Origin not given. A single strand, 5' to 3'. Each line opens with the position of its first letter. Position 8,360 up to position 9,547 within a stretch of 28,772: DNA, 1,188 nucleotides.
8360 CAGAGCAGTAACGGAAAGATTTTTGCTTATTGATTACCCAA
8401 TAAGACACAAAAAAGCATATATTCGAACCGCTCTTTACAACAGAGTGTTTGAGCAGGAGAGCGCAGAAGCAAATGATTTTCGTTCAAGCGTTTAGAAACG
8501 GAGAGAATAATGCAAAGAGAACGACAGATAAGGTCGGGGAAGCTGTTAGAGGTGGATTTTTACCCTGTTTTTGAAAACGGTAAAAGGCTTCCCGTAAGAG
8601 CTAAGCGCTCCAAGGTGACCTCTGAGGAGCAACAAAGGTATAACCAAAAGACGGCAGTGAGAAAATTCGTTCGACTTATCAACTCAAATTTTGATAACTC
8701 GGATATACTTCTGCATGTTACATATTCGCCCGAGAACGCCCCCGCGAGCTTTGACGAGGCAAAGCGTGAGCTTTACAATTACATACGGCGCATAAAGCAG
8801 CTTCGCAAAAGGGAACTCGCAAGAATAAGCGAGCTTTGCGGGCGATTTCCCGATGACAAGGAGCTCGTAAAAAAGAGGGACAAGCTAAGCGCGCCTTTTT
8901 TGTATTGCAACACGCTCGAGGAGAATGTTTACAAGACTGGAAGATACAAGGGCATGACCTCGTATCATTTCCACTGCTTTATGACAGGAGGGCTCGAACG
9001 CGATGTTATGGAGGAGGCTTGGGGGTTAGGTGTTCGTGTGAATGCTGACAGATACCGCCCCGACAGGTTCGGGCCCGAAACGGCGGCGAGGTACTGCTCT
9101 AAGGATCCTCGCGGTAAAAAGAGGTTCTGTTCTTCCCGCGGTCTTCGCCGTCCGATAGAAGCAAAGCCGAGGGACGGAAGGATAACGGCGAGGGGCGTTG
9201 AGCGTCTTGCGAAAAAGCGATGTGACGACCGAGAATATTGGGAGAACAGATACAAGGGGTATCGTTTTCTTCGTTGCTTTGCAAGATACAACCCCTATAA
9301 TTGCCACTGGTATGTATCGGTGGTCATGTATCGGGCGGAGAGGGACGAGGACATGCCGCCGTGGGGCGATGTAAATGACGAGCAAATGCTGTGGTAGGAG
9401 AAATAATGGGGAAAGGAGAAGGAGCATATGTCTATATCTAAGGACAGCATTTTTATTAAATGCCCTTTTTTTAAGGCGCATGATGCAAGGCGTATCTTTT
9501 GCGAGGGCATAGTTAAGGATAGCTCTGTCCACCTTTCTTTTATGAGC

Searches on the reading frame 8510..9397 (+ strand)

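Call 13: search_protein_families(library=phrogs, proteins=[window:8510-9397:+])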
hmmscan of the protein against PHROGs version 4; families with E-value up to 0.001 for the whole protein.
window:8510-9397:+ (295 aa): 1 family
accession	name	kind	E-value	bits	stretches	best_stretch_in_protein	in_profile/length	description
phrog_3584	-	DNA, RNA and nucleotide metabolism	3.4e-59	201.4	2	119-281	99-254/265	replication initiation protein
